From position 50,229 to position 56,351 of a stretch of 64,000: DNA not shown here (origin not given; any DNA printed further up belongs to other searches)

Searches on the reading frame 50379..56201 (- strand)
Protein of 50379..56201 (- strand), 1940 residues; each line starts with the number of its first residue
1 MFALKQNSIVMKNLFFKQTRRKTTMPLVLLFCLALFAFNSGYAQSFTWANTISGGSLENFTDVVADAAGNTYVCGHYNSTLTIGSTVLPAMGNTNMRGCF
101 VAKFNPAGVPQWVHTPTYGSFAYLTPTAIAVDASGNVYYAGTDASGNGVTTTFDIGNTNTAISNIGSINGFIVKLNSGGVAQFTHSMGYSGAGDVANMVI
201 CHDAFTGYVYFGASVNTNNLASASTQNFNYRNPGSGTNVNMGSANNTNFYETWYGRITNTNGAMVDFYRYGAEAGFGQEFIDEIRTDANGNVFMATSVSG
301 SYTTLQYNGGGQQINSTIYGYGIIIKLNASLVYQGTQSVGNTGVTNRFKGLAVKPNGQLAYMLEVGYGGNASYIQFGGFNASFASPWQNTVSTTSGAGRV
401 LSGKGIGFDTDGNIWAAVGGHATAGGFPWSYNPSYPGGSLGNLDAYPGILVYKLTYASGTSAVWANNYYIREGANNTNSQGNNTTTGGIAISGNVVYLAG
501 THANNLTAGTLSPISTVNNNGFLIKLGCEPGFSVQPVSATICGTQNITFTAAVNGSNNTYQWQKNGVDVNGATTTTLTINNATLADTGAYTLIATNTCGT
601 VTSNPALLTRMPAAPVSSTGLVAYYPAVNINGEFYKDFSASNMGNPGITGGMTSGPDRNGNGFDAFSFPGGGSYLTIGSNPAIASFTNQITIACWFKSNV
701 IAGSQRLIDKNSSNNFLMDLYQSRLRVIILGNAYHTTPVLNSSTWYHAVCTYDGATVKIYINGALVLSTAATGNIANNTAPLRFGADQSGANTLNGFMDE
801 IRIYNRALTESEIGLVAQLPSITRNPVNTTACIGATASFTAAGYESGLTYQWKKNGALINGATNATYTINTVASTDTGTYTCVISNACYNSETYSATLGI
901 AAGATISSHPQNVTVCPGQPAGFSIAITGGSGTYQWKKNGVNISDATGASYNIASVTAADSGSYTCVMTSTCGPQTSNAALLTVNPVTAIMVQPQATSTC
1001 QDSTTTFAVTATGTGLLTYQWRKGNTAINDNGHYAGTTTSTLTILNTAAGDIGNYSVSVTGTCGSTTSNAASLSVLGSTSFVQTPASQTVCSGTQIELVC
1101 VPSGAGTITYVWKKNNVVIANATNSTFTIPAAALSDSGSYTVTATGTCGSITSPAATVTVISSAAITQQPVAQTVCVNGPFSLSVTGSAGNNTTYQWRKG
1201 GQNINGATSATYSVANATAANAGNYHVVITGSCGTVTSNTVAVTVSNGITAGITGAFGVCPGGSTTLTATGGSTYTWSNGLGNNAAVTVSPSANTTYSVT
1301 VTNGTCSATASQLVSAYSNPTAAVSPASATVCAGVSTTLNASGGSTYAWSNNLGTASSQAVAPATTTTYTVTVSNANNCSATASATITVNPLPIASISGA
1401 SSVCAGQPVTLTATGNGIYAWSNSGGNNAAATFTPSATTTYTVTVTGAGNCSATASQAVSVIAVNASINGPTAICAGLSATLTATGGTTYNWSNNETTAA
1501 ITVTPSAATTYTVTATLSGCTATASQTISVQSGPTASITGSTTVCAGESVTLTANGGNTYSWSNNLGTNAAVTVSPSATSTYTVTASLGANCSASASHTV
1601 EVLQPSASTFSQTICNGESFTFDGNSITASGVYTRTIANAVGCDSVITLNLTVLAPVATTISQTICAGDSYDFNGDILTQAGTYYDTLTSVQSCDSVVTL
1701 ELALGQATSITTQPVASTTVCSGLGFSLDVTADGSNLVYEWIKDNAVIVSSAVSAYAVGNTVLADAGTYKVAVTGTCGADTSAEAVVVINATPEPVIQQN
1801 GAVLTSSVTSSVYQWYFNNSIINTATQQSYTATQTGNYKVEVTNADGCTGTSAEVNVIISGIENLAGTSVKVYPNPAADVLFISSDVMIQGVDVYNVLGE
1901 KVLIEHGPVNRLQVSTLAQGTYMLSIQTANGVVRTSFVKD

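Call 6: search_protein_families(library=pfam, proteins=[window:50379-56201:-], max_evalue=0.001)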
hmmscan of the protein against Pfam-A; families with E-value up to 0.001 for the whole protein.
window:50379-56201:- (1940 aa): 11 families
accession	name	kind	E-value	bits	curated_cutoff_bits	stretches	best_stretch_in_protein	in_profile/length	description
PF13927.12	Ig_3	-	1.2e-43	148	30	6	820-886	2-78/78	Immunoglobulin domain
PF07679.22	I-set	-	1.6e-39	134.3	23.7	5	991-1070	4-86/90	Immunoglobulin I-set domain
PF13385.13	Laminin_G_3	-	1.3e-29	103.7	27.6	1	670-813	2-150/151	Concanavalin A-like lectin/glucanases superfamily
PF13895.12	Ig_2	-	3.3e-26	91.8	27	3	1084-1160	5-79/79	Immunoglobulin domain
PF19081.6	Ig_7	-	3.2e-20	72.6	27.3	0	1320-1391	1-84/84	Ig-like domain CHU_C associated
PF16681.11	Ig_5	-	4.8e-12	46.5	27.3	0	1091-1144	5-57/82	Ig-like domain on T-cell surface glycoprotein CD3 epsilon chain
PF16680.11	Ig_4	-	7.7e-11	42.8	30.1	0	933-967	14-48/71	T-cell surface glycoprotein CD3 delta chain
PF18962.6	Por_Secre_tail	-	9.3e-09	35.9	27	1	1872-1933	1-69/75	Secretion system C-terminal sorting domain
PF00047.31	ig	-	4.4e-08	33.8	21.8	0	833-887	7-73/81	Immunoglobulin domain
PF07686.23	V-set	-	1.8e-06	28.5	26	0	928-984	49-108/109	Immunoglobulin V-set domain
PF06832.18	BiPBP_C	-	7.2e-06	26.3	26.8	0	1799-1849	32-85/90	Penicillin-Binding Protein C-terminus Family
